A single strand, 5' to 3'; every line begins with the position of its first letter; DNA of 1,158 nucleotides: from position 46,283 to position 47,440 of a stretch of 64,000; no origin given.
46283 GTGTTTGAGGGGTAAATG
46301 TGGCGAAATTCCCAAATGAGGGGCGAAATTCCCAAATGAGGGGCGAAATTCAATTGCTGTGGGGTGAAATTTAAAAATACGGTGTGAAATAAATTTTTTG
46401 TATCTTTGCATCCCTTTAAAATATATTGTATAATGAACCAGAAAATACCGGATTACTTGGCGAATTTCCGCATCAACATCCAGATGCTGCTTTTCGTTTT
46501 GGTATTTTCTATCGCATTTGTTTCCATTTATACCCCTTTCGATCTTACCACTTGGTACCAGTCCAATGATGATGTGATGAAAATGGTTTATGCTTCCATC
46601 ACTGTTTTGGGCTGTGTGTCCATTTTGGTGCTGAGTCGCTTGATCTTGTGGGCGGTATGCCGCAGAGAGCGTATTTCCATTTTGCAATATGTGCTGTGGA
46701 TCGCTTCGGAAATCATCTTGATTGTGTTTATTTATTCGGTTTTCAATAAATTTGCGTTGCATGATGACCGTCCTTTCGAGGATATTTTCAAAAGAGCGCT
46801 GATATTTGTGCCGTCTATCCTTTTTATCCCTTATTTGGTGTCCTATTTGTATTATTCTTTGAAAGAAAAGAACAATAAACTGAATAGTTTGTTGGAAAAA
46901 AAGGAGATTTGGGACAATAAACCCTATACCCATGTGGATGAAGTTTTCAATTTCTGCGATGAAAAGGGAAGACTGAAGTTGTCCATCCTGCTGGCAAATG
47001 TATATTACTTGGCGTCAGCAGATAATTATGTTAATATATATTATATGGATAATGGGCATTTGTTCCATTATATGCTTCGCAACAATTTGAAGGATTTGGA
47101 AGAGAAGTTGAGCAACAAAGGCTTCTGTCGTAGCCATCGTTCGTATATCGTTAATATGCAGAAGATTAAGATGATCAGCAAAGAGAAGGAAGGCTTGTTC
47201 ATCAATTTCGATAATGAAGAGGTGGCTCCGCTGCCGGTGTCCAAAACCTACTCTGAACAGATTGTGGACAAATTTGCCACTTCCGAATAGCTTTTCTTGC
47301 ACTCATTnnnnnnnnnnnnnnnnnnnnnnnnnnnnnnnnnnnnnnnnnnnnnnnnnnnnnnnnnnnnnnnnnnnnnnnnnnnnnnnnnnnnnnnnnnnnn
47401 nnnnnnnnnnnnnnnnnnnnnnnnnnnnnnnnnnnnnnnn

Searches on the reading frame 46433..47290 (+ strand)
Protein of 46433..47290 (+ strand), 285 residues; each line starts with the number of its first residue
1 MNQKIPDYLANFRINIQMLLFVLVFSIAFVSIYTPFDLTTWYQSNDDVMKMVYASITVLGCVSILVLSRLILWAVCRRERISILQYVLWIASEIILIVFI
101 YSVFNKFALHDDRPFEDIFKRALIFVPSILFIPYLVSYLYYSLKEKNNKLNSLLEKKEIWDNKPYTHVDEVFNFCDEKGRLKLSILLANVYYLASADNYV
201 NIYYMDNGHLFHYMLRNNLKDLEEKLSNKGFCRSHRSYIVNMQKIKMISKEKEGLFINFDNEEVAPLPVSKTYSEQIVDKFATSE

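Call 8: search_protein_families(library=pfam, proteins=[window:46433-47290:+])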
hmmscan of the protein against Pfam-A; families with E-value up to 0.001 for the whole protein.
window:46433-47290:+ (285 aa): 1 family
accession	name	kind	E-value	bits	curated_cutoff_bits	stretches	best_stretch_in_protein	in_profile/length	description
PF04397.21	LytTR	-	3.4e-17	62.9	22.6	1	185-278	6-94/98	LytTr DNA-binding domain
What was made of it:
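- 46433..47290 (+): Gene for the 285-aa regulator: four TM helices, a long linker helix and a C-terminal LytTR domain. Pfam LytTR, residues 185-278, E 3.4e-17 (call 8).
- On LytTR-type direct-repeat operator: Pfam PF04397, E 3.4e-17 (call 8).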

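Call 11: find_encoding_contigs(protein=window:46433-47290:+, flank=3000, max_places=10)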
Protein window:46433-47290:+ (285 aa): 14 contigs read that carry it; 8 places shown.
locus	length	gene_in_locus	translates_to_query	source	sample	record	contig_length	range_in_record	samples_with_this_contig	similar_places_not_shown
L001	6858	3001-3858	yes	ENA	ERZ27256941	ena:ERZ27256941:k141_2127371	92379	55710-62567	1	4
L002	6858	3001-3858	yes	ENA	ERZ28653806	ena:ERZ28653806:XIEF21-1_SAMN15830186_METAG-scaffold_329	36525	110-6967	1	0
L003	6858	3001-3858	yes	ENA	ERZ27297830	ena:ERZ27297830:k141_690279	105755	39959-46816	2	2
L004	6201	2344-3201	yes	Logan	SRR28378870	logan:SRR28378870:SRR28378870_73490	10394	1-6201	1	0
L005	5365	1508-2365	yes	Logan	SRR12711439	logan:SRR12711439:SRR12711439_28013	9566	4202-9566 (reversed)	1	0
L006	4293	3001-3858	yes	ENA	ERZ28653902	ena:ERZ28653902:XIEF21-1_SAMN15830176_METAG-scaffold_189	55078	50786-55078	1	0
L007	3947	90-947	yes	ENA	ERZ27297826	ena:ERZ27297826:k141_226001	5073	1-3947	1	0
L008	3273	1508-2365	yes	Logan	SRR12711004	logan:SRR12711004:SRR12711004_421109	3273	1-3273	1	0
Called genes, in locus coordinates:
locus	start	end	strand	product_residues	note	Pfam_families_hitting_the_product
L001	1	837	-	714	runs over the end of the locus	PF01642:MM_CoA_mutase, PF02310:B12-binding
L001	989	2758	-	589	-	PF00501:AMP-binding, PF23562:AMP-binding_C_3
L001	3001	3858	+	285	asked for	PF04397:LytTR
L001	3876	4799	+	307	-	PF01555:N6_N4_Mtase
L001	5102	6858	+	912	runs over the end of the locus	PF00317:Ribonuc_red_lgN (weak), PF02867:Ribonuc_red_lgC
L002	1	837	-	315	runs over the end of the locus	?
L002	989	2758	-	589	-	PF00501:AMP-binding, PF23562:AMP-binding_C_3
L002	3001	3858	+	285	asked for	PF04397:LytTR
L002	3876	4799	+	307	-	PF01555:N6_N4_Mtase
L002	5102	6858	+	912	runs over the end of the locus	PF00317:Ribonuc_red_lgN (weak), PF02867:Ribonuc_red_lgC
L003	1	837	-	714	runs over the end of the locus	PF01642:MM_CoA_mutase, PF02310:B12-binding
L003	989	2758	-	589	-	PF00501:AMP-binding, PF23562:AMP-binding_C_3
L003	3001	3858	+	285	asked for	PF04397:LytTR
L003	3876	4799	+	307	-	PF01555:N6_N4_Mtase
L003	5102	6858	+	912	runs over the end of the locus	PF00317:Ribonuc_red_lgN (weak), PF02867:Ribonuc_red_lgC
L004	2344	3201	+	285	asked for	PF04397:LytTR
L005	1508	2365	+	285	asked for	PF04397:LytTR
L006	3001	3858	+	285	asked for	PF04397:LytTR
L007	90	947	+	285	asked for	PF04397:LytTR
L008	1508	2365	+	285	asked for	PF04397:LytTR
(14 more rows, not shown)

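Call 12: find_homologous_proteins(query=window:46433-47287:+)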
Query window:46433-47287:+ (285 aa): 168 proteins with E <= 0.001 among 885 candidates; the best 120 are listed.
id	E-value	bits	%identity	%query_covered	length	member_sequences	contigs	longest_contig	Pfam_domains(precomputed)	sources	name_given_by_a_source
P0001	5.4e-181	618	98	100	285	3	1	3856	PF04397.22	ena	-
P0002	2.4e-179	613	98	100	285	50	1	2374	PF04397.22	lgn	-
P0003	2.1e-171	587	93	100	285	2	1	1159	PF04397.22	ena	-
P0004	3.3e-166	570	89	100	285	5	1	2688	PF04397.22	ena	-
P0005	2.1e-151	521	80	100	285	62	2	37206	PF04397.22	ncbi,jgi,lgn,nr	ncbi:MAG: hypothetical protein CW341_05360 [Bacteroidetes bacterium]|nr:hypothetical protein [Bacter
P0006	8.6e-148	510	79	100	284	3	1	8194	PF04397.22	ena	-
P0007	2.9e-147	508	79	99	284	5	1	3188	PF04397.22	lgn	-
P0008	4.1e-144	497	78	100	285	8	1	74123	PF04397.22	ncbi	-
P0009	5.1e-143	494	78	99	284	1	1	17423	PF04397.22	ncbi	-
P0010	5.6e-110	385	88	69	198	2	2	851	-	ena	-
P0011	3.0e-107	377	61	99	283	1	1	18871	PF04397.22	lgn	-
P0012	8.6e-107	375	61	99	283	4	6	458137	PF04397.22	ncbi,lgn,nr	ncbi:MAG: LytTR family transcriptional regulator [Bacteroidales bacterium]|nr:LytTR family transcrip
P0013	1.1e-89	319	52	99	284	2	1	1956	PF04397.22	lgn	-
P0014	5.2e-85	304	48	98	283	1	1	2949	PF04397.22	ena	-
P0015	1.3e-84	302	48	99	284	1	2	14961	PF04397.22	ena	-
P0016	2.2e-84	302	48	99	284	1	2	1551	PF04397.22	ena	-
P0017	3.1e-84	301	48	99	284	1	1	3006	PF04397.22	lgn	-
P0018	3.6e-84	301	48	99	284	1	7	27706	PF04397.22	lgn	-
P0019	4.5e-84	301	48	98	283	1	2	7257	PF04397.22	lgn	-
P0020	5.1e-84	300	48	99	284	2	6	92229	PF04397.22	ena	-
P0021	1.9e-82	295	47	99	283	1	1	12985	PF04397.22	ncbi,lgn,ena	-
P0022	9.2e-82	293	48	100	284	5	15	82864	PF04397.22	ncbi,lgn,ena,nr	ncbi:MAG: response regulator transcription factor [Bacteroidales bacterium]|nr:response regulator tr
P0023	5.0e-81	291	45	99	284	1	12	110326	PF04397.22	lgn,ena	-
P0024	9.8e-81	290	46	99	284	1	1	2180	PF04397.22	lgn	-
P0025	1.5e-80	289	46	99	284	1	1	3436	PF04397.22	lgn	-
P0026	1.8e-80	289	47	99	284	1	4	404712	PF04397.22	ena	-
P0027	1.2e-79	286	46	99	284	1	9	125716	PF04397.22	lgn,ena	-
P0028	1.2e-79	286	46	100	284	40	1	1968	PF04397.22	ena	-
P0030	2.2e-79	285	45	99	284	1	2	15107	PF04397.22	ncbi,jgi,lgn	-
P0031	3.9e-79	284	46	99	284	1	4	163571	PF04397.22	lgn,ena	-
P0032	1.0e-78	283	46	99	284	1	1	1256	PF04397.22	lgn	-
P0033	5.5e-78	281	45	100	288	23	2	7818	PF04397.22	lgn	-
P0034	7.6e-78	280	44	98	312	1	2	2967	PF04397.22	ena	-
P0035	7.9e-78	280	43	98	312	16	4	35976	PF04397.22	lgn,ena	-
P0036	2.2e-77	279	43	98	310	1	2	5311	PF04397.22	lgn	-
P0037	3.4e-77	278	43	98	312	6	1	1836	PF04397.22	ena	-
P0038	3.6e-77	278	43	98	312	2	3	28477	PF04397.22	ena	-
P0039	6.2e-77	277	48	99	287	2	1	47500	PF04397.22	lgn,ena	-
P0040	8.6e-77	277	43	98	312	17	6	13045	PF04397.22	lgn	-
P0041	1.3e-76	276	44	98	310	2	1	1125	PF04397.22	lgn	-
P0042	2.5e-76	275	42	98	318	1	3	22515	PF04397.22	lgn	-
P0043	5.5e-76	274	40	98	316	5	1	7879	PF04397.22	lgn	-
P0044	7.2e-76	274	45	99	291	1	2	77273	PF04397.22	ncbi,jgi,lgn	-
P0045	2.9e-75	272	41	98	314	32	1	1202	PF04397.22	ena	-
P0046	1.0e-74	270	42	98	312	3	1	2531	PF04397.22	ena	-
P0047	2.5e-74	269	46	95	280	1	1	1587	PF04397.22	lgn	-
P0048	3.6e-73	265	45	98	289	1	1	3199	PF04397.22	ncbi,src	-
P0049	7.4e-73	264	43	98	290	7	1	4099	PF04397.22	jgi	-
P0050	2.4e-72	262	44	100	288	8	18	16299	PF04397.22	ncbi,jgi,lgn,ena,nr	ncbi:MAG TPA: response regulator transcription factor [Bacteroidales bacterium]|nr:response regulato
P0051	2.5e-71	259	44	99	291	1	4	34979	PF04397.22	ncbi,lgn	-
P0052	1.1e-70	257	42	93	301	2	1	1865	PF04397.22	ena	-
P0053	1.5e-70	256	40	92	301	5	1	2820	PF04397.22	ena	-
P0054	5.3e-70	254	46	98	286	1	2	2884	PF04397.22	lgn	-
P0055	7.9e-70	254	44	99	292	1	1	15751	PF04397.22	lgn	-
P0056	4.2e-69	251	44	98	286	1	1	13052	PF04397.22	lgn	-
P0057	5.2e-67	245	41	99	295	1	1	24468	PF04397.22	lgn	-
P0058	6.4e-66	241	41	99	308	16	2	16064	PF04397.22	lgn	-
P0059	5.1e-65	238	41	99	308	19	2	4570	PF04397.22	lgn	-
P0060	6.0e-65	238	41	99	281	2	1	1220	PF04397.22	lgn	-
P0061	1.0e-64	237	41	99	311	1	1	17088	PF04397.22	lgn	-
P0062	3.0e-63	232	40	99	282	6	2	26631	PF04397.22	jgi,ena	-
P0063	4.1e-61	225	38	99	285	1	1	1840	PF04397.22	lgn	-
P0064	4.0e-60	222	43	81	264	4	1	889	PF04397.22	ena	-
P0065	8.2e-60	221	38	99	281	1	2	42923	PF04397.22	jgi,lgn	jgi:hypothetical protein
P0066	2.4e-59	219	40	81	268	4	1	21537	PF04397.22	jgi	jgi:DNA-binding LytR/AlgR family response regulator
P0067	2.8e-59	219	37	99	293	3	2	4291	PF04397.22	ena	-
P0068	4.6e-59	219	38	99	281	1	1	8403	PF04397.22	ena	-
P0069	1.1e-58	217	38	99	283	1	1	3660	PF04397.22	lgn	-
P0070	1.6e-58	217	37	99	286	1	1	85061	PF04397.22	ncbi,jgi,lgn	-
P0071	2.6e-58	216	38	99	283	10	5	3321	PF04397.22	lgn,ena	-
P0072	2.0e-55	207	39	100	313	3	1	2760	PF04397.22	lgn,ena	-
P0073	3.0e-55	206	37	99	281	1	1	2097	PF04397.22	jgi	jgi:DNA-binding LytR/AlgR family response regulator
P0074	7.0e-55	205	38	100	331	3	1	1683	PF04397.22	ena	-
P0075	5.8e-54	202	36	98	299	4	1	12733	PF04397.22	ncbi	-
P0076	1.5e-53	200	37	99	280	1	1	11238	PF04397.22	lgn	-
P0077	1.8e-53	200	36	99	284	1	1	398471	PF04397.22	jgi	jgi:hypothetical protein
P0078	7.2e-53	198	34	99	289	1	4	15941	PF04397.22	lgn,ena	-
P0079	8.7e-53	198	38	99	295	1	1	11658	PF04397.22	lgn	-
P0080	4.4e-52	196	34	99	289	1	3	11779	PF04397.22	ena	-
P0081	9.8e-52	194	35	98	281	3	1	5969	PF04397.22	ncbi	-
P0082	1.4e-51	194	40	93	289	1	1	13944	PF04397.22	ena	-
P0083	2.8e-51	193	32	99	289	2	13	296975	PF04397.22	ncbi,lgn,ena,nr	ncbi:MAG: LytTR family transcriptional regulator [Paludibacteraceae bacterium]|nr:LytTR family trans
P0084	6.2e-51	192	36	99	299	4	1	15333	PF04397.22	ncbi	-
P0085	1.5e-49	187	35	99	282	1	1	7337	PF04397.22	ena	-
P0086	1.9e-49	187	35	99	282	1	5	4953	PF04397.22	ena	-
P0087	1.9e-49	187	35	99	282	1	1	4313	PF04397.22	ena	-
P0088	2.6e-49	187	33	99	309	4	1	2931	PF04397.22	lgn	-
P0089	2.8e-49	186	36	99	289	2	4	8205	PF04397.22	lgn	-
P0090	3.4e-49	186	36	99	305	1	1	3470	PF04397.22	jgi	jgi:hypothetical protein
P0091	4.7e-49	186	36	99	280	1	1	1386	PF04397.22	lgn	-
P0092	6.8e-49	185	34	99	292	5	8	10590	PF04397.22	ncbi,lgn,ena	-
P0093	7.2e-49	185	35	99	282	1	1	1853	PF04397.22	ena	-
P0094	1.0e-48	185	35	99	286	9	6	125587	PF04397.22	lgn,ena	-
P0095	1.3e-48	184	35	99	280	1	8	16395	PF04397.22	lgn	-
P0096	1.6e-48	184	32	99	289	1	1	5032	PF04397.22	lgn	-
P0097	1.7e-48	184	35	99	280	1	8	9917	PF04397.22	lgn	-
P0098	1.9e-48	184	35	99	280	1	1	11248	PF04397.22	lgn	-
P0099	2.4e-48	183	35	99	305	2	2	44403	PF04397.22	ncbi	-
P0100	2.7e-48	183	34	99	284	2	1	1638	PF04397.22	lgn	-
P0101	3.1e-48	183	35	99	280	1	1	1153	PF04397.22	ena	-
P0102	4.2e-48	183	35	99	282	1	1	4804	PF04397.22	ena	-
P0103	4.6e-48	182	35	99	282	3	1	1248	PF04397.22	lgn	-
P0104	5.4e-48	182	35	99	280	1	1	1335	PF04397.22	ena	-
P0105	7.1e-48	182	35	99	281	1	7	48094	PF04397.22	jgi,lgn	-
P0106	1.1e-47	181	35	99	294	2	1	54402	PF04397.22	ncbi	-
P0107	1.2e-47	181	32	100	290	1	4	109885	PF04397.22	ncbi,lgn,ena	-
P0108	1.5e-47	181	34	98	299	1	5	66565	PF04397.22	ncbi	-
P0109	2.5e-47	180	35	99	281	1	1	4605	PF04397.22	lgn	-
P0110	3.1e-47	180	36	97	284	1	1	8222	PF04397.22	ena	-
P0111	3.6e-47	180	36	99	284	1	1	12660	PF04397.22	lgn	-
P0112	3.7e-47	179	35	99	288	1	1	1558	PF04397.22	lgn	-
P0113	5.1e-47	179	35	99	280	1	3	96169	PF04397.22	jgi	jgi:hypothetical protein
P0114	5.8e-47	179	34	99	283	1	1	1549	PF04397.22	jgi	-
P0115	1.2e-46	178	35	99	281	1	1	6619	PF04397.22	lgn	-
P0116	1.4e-46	178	34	99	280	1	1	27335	PF04397.22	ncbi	-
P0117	1.4e-46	178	34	99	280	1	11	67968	PF04397.22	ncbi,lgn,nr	ncbi:MAG: LytTR family transcriptional regulator [Bacteroidales bacterium]|nr:LytTR family transcrip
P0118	2.5e-46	177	31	97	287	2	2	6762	PF04397.22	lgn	-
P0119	3.0e-46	176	45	67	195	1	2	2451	PF04397.22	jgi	jgi:DNA-binding LytR/AlgR family response regulator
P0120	3.6e-46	176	34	99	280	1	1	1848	PF04397.22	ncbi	-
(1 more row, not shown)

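Call 15: find_related_loci(query=A1, collection=genome_contigs, flank=3000)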
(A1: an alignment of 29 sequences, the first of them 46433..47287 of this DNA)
Query A1 (285 aa) in genome_contigs; peptide patterns used: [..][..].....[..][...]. (x = any residue, [..] = any of these).
550 stretches matched a pattern; 531 encode a relative of the query (tblastn E <= 1e-3); the best 80 are kept; 80 distinct loci.
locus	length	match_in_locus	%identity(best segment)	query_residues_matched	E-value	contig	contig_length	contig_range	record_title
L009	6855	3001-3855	98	1-285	0e+0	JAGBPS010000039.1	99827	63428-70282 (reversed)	MAG: Bacteroidales bacterium isolate RGIG9334 Yak_Abomasum-3__c1078552, whole genome shotgun sequence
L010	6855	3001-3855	94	1-285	0e+0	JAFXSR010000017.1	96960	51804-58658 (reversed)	MAG: Bacteroidales bacterium isolate RGIG6710 Sheep_Rumen-2__c384390, whole genome shotgun sequence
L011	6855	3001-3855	94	1-285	0e+0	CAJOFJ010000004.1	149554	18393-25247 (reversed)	uncultured Bacteroidales bacterium isolate Red_deer_3_mag_136 genome assembly, contig: scaffold_154, whole genome shotgu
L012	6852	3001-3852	80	1-284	3e-159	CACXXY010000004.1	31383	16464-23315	MAG: uncultured Bacteroidetes bacterium isolate RUG11690 genome assembly, contig: RUG11690_asm_4, whole genome shotgun s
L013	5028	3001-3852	80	1-284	4e-159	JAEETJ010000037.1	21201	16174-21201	MAG: Bacteroidales bacterium isolate Tb.RUG.402 NODE_9315_length_21201_cov_5.685157, whole genome shotgun sequence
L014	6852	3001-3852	79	1-284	5e-158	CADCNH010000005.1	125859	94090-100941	MAG: uncultured Bacteroidetes bacterium isolate RUG14804 genome assembly, contig: RUG14804_asm_5, whole genome shotgun s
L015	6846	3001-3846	61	1-282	6e-116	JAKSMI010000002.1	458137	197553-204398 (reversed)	MAG: Bacteroidales bacterium isolate Horse_feces121 MAG121_2, whole genome shotgun sequence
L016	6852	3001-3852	49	1-283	5e-92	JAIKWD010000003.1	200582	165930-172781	MAG: Bacteroidales bacterium isolate RUI419 k141_6122657_flag=0_multi=23.9977_len=200582, whole genome shotgun sequence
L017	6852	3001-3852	48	1-284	2e-88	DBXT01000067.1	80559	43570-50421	MAG TPA_asm: Bacteroidales bacterium UBA1205 UBA1205_contig_899, whole genome shotgun sequence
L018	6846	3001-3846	44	1-282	7e-88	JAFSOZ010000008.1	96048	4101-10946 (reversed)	MAG: Bacteroidales bacterium isolate RGIG3342 Goat_Reticulum-6__c601, whole genome shotgun sequence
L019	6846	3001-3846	45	1-282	5e-88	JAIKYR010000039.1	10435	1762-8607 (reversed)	MAG: Bacteroidales bacterium isolate RUI486 k141_6741108_flag=0_multi=9.9913_len=10435, whole genome shotgun sequence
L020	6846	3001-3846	46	1-282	2e-87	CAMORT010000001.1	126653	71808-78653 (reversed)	MAG: uncultured Bacteroidales bacterium isolate SRR873608_bin.152_metaWRAP_v1.3_MAG genome assembly, contig: NODE_197_le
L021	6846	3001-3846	45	1-282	2e-87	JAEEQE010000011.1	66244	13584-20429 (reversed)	MAG: Bacteroidales bacterium isolate Tb.RUG.328 NODE_1150_length_66244_cov_2.733593, whole genome shotgun sequence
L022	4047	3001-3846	44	1-282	6e-87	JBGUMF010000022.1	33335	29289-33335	MAG: Bacteroidales bacterium isolate ruminal_MAG_24 ruminal_MAG_24_contig_0022, whole genome shotgun sequence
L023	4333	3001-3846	43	1-282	2e-85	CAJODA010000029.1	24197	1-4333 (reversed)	uncultured Bacteroidales bacterium isolate Red_deer_1_mag_133 genome assembly, contig: scaffold_1889, whole genome shotg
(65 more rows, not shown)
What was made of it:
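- On Iterons / replication origin: Synteny is chromosomal in about 80 genomes (call 15).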

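Call 28: search_solved_structures(query=A1, max_evalue=0.01, show_alignments=2)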
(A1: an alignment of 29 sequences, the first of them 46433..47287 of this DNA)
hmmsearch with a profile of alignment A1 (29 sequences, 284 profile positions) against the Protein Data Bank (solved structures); distinct sequences matched with E-value up to 0.01: 1.
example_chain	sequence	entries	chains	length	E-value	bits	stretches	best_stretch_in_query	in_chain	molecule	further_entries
3d6w_A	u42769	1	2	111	1.4e-10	44.5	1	187-275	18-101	Methyl-accepting/DNA response regulator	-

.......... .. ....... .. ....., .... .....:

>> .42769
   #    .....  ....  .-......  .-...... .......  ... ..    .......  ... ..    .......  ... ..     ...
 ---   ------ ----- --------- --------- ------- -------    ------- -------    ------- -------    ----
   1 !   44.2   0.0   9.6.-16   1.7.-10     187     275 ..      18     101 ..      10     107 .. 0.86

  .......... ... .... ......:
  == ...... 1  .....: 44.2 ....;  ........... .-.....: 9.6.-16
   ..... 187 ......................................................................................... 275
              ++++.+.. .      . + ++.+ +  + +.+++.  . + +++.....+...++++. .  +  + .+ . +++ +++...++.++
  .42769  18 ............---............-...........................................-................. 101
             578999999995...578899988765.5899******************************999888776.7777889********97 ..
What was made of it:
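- On LytTR-type direct-repeat operator: PDB sequence hit 3d6w, E 1.4e-10 (call 28).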

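Call 32: predict_structure(alignment_id=A1)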
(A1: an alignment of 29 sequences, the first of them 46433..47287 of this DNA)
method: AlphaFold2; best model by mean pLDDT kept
length: 285 residues; sequences in the alignment: 29
mean_pLDDT: 80.4   pTM: 0.47
mean pLDDT of the five models: 80.4, 79.8, 79.8, 78.6, 78.3
residues with pLDDT >= 90: 29; 70-90: 219; 50-70: 25; < 50: 12
segments of 3 or more residues with pLDDT < 50: 160-167
pLDDT, mean of each block of 10 residues (from residue 1): 67 82 82 61 61 79 86 82 85 89 81 82 84 84 80 61 48 84 87 90 87 89 86 91 87 86 87 86 69
secondary structure, 60 per line:
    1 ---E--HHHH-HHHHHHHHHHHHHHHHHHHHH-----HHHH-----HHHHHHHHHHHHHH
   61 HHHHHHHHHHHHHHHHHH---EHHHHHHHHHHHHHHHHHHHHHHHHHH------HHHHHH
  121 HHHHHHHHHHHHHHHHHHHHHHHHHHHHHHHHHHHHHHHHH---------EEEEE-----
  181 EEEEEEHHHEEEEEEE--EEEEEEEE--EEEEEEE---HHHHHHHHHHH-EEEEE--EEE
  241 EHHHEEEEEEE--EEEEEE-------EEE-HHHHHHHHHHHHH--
elements in order: H7-10 H12-32 H38-41 H47-78 H83-108 H115-161 E171-175 E181-186 E190-196 E199-206 E209-215 H219-229 E231-235 E238-241 E245-251 E254-259 E267-269 H271-283
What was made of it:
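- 46433..47290 (+): AF2 model with pLDDT 80 (call 32).
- On Two-component response regulator (AgrA/AlgR class): Residues 1-160 are TM helices (calls 8, 32).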

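Call 39: fold_search(model_id=the predicted structure, library=pdb)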
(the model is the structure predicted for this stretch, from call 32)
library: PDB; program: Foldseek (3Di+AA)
matches with E <= 10: 871; with E <= 0.001: 13
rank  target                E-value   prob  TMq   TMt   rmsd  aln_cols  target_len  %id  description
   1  4cbv_C                2.0e-06  1.00  0.33  0.37   6.6       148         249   18  X-ray structure of full-length ComE from Streptococcus pneumoniae. (released 2014-02-12)
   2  3d6w_B                2.7e-06  1.00  0.32  0.77   3.7       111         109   23  LytTr DNA-binding domain of putative methyl-accepting/DNA response regulator from Bacillus cereus. (released 2008-07-15)
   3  3d6w_A                6.5e-06  1.00  0.32  0.78   3.7       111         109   23  LytTr DNA-binding domain of putative methyl-accepting/DNA response regulator from Bacillus cereus. (released 2008-07-15)
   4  4cbv_F                6.5e-06  1.00  0.33  0.37   8.7       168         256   18  X-ray structure of full-length ComE from Streptococcus pneumoniae. (released 2014-02-12)
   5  4cbv_D                7.3e-06  1.00  0.35  0.39   8.5       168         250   17  X-ray structure of full-length ComE from Streptococcus pneumoniae. (released 2014-02-12)
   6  4cbv_A                1.4e-05  1.00  0.34  0.38   6.4       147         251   20  X-ray structure of full-length ComE from Streptococcus pneumoniae. (released 2014-02-12)
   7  4cbv_E                2.1e-05  1.00  0.33  0.38   6.7       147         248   20  X-ray structure of full-length ComE from Streptococcus pneumoniae. (released 2014-02-12)
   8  4xqj_D                4.5e-05  1.00  0.30  0.79   2.8       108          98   17  Crystal structure of AgrA LytTR domain in complex with promoters (released 2016-04-06)
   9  4xqj_A                5.0e-05  1.00  0.30  0.78   3.0       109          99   18  Crystal structure of AgrA LytTR domain in complex with promoters (released 2016-04-06)
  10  4g4k_A                6.7e-05  1.00  0.29  0.77   3.1       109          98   17  Structure of the Staphylococcus aureus AgrA LytTR Domain (released 2012-12-19)
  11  4g4k_B                6.7e-05  1.00  0.28  0.72   4.0       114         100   17  Structure of the Staphylococcus aureus AgrA LytTR Domain (released 2012-12-19)
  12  4xqn_A                7.5e-05  1.00  0.29  0.78   2.9       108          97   18  Crystal structure of AgrA LytTR domain in complex with promoters (released 2016-04-06)
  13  3bs1_A                1.3e-04  1.00  0.30  0.74   3.0       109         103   18  Structure of the Staphylococcus aureus AgrA LytTR Domain Bound to DNA Reveals a Beta Fold with a Novel Mode of Binding (released 2008-04-08)
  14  1wto_A                5.2e-02  0.98  0.15  0.54   5.5        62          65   19  Hyperthermophile chromosomal protein SAC7D double mutant V26F/M29F in complex with DNA GCGATCGC (released 2005-02-22)
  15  1wtv_A                5.9e-02  0.97  0.14  0.51   5.8        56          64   20  Hyperthermophile chromosomal protein SAC7D single mutant M29A in complex with DNA GTAATTAC (released 2005-02-22)
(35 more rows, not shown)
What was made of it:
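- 46433..47290 (+): Foldseek TM-score about 0.78 to AgrA and 3d6w LytTR domains (call 39).
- On LytTR-type direct-repeat operator: Foldseek match to AgrA, ComE and 3d6w, TM-score (target-normalised) 0.72-0.79 for the isolated LytTR-domain chains (AgrA, 3d6w) and about 0.37-0.39 for full-length ComE (call 39).
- Closest known: Binding sites of LytTR response regulators. Same: The DNA-binding fold is the same (Foldseek TM-score about 0.78 to AgrA; call 39).
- The LytTR fold is confirmed (calls 8, 28, 39).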

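Call 51: search_protein_families(library=ncbifam, max_evalue=0.001, proteins=[window:46433-47287:+])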
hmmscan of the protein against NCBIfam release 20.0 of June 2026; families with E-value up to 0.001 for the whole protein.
window:46433-47287:+ (285 aa): 1 family
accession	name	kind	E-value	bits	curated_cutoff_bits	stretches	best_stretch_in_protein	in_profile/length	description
NF008677.0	PRK11697.1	equivalog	0.00014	21.3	246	1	175-281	138-235/238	two-component system response regulator BtsR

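Call 68: search_protein_representatives(alignment_id=A1)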
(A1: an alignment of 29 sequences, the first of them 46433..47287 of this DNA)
Query: 29 sequences, 284 profile positions. Proteins with E-value up to 0.001 (for the whole library): 16526; up to 1e-10: 3726; up to 1e-30: 445. The best 150 are listed.
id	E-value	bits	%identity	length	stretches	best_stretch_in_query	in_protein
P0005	2.1e-123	427.8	-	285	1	1-283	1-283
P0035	2.1e-112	391.8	-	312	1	1-282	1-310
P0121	2.3e-104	365.3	-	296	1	1-283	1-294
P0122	9.8e-102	356.7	-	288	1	2-283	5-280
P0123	3.2e-101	355.1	-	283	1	1-283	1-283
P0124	1.0e-99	350.1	-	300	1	1-283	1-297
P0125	5.2e-98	344.5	-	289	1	1-283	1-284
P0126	4.4e-97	341.5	-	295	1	4-282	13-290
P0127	3.9e-95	335.1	-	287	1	1-281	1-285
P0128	1.8e-93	329.6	-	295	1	1-283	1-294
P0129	2.3e-91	322.7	-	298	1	3-283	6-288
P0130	1.1e-89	317.2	-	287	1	1-283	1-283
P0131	2.3e-89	316.1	-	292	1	4-283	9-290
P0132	2.8e-88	312.6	-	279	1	11-283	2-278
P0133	3.0e-87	309.2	-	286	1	1-283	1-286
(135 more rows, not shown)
